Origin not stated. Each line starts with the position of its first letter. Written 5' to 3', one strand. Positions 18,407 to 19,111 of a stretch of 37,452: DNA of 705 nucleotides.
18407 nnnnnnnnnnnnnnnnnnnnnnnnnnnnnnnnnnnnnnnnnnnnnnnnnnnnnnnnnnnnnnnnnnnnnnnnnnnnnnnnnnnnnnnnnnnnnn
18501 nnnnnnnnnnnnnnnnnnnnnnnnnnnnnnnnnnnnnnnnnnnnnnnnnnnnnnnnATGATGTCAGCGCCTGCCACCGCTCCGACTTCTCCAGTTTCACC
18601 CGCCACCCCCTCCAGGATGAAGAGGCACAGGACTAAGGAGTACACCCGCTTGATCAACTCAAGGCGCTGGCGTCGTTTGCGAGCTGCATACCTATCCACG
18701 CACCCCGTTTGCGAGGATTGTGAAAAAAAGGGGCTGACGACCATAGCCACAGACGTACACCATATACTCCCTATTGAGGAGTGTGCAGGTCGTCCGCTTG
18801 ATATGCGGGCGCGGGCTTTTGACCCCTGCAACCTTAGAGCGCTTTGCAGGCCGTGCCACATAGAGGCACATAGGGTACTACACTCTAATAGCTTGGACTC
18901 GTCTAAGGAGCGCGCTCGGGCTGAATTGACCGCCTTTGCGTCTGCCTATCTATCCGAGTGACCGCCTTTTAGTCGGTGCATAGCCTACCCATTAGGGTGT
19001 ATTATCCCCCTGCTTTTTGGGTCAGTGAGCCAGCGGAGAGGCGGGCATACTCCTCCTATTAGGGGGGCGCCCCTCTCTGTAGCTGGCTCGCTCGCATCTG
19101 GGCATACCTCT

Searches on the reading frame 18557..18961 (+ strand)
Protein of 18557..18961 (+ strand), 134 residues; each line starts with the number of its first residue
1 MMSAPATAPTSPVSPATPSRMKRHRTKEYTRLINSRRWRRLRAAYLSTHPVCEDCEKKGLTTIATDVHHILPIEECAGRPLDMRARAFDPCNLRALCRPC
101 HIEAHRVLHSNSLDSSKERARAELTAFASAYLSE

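Call 5: search_protein_families(library=pfam, proteins=[window:18557-18961:+], max_evalue=1)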
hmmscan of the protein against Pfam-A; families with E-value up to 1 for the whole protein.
window:18557-18961:+ (134 aa): 1 family
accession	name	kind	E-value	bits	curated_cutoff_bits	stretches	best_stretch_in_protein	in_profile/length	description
PF01844.29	HNH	-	2.3e-05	24.9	21.4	1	52-105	1-45/47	HNH endonuclease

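Call 6: search_protein_families(library=phrogs, proteins=[window:18557-18961:+], max_evalue=1)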
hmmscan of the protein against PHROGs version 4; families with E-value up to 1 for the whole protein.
window:18557-18961:+ (134 aa): 18 families
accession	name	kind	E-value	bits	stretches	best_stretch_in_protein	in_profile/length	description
phrog_144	-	DNA, RNA and nucleotide metabolism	1.8e-21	77.6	1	21-106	55-134/175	HNH endonuclease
phrog_589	-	DNA, RNA and nucleotide metabolism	6.4e-18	66.1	1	15-102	55-136/179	HNH endonuclease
phrog_5956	-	DNA, RNA and nucleotide metabolism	4.1e-16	59.9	1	20-118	33-121/138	HNH endonuclease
phrog_2323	-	DNA, RNA and nucleotide metabolism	6.7e-16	59.3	1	22-103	8-82/113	HNH endonuclease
phrog_119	-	DNA, RNA and nucleotide metabolism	2.2e-13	50.8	1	16-120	169-270/443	HNH endonuclease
phrog_4581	-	head and packaging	7.1e-10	39.8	1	20-106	35-110/395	terminase small subunit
phrog_338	-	DNA, RNA and nucleotide metabolism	9.5e-08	32.8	1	22-110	178-265/340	HNH endonuclease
phrog_1271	-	DNA, RNA and nucleotide metabolism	1.1e-05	26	1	23-110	242-321/361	HNH endonuclease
phrog_3106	-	DNA, RNA and nucleotide metabolism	2.6e-05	25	1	21-123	126-239/252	HNH endonuclease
phrog_333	-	DNA, RNA and nucleotide metabolism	9.4e-05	23.6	1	33-101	16-75/138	HNH endonuclease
phrog_6050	-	DNA, RNA and nucleotide metabolism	0.0001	22.2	1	46-106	308-359/402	HNH endonuclease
phrog_2255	-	DNA, RNA and nucleotide metabolism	0.00075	20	1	28-122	98-186/211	HNH endonuclease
phrog_8446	-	DNA, RNA and nucleotide metabolism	0.0024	18.6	1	38-112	128-203/211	HNH endonuclease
phrog_740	-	DNA, RNA and nucleotide metabolism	0.0029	17.6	1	14-106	14-86/332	HNH endonuclease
phrog_4160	-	unknown function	0.0095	16.9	1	28-121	51-136/178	-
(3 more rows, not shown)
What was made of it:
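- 18557..18961 (+): HNH endonuclease, left flank of the slot. Calls 5, 6.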
